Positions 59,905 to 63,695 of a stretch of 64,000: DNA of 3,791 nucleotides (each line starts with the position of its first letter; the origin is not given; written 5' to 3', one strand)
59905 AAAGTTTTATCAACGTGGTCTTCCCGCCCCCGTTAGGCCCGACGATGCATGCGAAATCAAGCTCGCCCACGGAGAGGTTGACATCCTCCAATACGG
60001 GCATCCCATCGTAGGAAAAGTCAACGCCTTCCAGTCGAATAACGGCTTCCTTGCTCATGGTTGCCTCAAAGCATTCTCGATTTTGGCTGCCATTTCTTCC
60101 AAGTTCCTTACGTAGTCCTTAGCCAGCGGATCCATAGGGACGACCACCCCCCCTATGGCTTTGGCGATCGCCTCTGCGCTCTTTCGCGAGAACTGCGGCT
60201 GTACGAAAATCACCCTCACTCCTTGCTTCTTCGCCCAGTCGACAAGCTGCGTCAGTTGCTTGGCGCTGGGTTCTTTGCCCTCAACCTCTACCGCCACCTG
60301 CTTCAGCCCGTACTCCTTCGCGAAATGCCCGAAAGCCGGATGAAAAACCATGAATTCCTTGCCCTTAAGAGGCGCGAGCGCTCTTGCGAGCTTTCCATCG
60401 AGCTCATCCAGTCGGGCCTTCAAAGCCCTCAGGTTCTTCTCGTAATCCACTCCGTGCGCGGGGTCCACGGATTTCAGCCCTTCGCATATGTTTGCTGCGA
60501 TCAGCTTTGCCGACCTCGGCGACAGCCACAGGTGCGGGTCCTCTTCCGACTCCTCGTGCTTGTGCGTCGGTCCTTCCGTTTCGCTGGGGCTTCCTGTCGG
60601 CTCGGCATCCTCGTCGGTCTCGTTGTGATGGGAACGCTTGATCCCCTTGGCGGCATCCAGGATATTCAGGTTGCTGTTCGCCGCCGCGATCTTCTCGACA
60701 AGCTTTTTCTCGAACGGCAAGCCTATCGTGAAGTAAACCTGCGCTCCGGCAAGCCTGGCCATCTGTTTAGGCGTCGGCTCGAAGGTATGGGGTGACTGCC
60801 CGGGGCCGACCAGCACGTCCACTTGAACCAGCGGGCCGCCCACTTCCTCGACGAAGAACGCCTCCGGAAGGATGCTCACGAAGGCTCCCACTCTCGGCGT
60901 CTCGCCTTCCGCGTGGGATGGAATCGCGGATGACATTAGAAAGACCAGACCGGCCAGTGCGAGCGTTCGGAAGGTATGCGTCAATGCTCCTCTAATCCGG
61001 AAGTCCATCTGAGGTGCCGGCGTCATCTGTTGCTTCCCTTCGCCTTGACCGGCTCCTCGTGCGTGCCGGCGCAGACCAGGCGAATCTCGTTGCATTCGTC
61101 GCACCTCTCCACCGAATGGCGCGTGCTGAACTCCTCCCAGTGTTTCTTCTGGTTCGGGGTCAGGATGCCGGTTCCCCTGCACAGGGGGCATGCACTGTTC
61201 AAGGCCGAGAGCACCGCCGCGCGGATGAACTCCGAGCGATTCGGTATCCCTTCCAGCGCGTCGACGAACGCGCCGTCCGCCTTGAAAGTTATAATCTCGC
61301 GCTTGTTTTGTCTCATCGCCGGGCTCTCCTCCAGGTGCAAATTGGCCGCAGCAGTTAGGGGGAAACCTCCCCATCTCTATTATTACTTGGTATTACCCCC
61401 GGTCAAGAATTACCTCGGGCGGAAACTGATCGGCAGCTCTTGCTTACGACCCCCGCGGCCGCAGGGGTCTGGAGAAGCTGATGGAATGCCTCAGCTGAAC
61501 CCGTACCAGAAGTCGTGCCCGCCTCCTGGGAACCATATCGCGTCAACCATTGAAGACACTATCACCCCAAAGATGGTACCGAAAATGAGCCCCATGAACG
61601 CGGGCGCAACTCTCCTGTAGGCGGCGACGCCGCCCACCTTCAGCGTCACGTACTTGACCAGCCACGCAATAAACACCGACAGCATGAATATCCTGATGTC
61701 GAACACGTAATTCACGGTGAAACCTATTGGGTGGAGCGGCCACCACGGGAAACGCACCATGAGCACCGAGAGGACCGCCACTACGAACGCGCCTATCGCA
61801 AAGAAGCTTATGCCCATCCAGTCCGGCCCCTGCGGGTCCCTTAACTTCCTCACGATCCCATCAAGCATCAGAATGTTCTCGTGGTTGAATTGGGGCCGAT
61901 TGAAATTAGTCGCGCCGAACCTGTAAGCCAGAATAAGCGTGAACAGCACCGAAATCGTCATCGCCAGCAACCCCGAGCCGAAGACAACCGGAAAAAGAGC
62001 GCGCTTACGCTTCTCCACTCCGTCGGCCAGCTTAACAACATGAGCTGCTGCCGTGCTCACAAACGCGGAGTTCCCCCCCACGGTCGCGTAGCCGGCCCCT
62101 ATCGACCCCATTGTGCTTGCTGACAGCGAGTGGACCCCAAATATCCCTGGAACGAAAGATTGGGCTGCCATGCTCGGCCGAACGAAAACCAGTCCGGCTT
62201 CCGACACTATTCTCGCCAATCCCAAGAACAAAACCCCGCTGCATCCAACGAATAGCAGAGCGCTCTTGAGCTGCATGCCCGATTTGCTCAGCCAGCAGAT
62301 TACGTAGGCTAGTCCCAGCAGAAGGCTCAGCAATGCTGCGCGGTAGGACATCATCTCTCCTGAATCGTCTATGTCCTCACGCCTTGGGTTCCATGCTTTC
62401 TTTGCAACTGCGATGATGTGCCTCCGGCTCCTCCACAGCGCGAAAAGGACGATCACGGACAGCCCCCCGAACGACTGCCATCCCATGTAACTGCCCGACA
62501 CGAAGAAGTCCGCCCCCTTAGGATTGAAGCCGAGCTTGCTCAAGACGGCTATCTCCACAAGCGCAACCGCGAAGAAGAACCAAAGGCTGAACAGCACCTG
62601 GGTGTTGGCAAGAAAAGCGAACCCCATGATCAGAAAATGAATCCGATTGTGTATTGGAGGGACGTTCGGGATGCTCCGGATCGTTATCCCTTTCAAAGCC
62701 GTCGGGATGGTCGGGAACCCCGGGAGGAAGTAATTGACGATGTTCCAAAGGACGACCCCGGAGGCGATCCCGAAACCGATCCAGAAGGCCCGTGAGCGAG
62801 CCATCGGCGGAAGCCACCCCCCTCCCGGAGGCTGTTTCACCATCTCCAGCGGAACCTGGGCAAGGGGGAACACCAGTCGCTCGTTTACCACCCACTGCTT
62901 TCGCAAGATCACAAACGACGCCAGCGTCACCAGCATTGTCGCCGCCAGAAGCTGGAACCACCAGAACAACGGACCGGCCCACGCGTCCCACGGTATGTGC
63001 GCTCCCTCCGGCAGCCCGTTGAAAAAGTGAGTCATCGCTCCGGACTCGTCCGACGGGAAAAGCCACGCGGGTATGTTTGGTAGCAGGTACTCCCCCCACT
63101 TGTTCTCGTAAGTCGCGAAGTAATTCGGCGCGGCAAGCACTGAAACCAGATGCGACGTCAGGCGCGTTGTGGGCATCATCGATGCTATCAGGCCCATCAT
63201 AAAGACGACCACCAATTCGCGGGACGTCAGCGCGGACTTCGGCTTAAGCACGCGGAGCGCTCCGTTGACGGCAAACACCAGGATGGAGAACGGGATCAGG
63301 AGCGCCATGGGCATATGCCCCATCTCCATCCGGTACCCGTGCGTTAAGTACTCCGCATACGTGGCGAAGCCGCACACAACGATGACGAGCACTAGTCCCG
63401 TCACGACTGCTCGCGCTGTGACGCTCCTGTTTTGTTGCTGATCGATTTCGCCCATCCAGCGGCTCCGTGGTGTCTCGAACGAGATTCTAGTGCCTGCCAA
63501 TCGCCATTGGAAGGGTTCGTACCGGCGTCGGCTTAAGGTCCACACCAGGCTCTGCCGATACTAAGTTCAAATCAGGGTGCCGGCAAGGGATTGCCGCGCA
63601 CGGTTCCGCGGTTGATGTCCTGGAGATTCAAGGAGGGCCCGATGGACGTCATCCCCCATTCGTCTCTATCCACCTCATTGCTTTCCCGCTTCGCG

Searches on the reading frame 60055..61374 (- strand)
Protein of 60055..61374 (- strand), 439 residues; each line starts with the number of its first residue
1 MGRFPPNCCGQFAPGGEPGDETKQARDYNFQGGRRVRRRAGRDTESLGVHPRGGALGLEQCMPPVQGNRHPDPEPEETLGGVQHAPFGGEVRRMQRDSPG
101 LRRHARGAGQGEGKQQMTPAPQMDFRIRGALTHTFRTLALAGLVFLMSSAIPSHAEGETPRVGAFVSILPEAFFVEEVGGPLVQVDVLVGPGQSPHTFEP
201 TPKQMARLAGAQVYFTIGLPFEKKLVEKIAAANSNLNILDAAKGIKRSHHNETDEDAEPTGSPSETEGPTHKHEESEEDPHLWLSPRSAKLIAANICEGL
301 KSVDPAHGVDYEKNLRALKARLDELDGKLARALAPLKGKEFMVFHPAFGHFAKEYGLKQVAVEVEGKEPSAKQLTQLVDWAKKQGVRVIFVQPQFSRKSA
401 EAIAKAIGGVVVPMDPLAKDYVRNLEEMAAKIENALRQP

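Call 10: search_protein_families(library=pfam, proteins=[window:60055-61374:-], max_evalue=0.00001)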
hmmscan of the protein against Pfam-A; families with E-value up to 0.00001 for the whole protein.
window:60055-61374:- (439 aa): 1 family
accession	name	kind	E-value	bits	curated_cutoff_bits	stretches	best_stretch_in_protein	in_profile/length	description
PF01297.22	ZnuA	-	5.5e-72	242.8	29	1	166-435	3-263/263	Zinc-uptake complex component A periplasmic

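Call 39: find_encoding_contigs(protein=window:60055-61374:-, flank=10000, max_places=3)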
Protein window:60055-61374:- (439 aa): no gene with exactly this product is on record in the collection.

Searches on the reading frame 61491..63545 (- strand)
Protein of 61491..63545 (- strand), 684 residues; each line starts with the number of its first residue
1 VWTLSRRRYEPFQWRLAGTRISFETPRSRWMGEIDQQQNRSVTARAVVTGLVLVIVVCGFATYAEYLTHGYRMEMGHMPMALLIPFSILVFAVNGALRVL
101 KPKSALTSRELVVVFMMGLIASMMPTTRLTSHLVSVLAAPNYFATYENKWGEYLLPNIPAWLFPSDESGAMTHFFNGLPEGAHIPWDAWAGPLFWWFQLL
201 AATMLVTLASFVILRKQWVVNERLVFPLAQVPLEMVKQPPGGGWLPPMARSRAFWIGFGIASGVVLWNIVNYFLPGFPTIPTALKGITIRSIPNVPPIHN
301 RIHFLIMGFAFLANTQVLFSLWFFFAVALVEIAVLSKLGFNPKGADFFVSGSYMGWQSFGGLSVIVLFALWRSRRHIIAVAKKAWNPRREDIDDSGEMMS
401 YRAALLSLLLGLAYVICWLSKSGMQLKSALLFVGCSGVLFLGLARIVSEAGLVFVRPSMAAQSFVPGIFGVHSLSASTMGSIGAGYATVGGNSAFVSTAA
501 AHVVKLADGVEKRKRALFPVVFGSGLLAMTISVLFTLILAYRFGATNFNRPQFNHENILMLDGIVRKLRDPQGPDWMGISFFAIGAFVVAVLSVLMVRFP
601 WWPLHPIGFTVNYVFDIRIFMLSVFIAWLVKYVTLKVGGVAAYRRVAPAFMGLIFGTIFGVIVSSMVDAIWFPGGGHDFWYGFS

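Call 10: search_protein_families(library=pfam, proteins=[window:61491-63545:-], max_evalue=0.00001)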
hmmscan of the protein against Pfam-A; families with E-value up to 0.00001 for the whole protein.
window:61491-63545:- (684 aa): 2 families
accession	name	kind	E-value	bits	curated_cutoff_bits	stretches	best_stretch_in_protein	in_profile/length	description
PF20581.3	DUF6785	-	2.3e-112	376.5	25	1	43-544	1-498/498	Family of unknown function (DUF6785)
PF20580.3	DUF6784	-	1.6e-22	80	26.4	1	580-670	2-92/101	Domain of unknown function (DUF6784)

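Call 37: find_encoding_contigs(protein=window:61491-63545:-, flank=10000, max_places=3)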
Protein window:61491-63545:- (684 aa): no gene with exactly this product is on record in the collection.
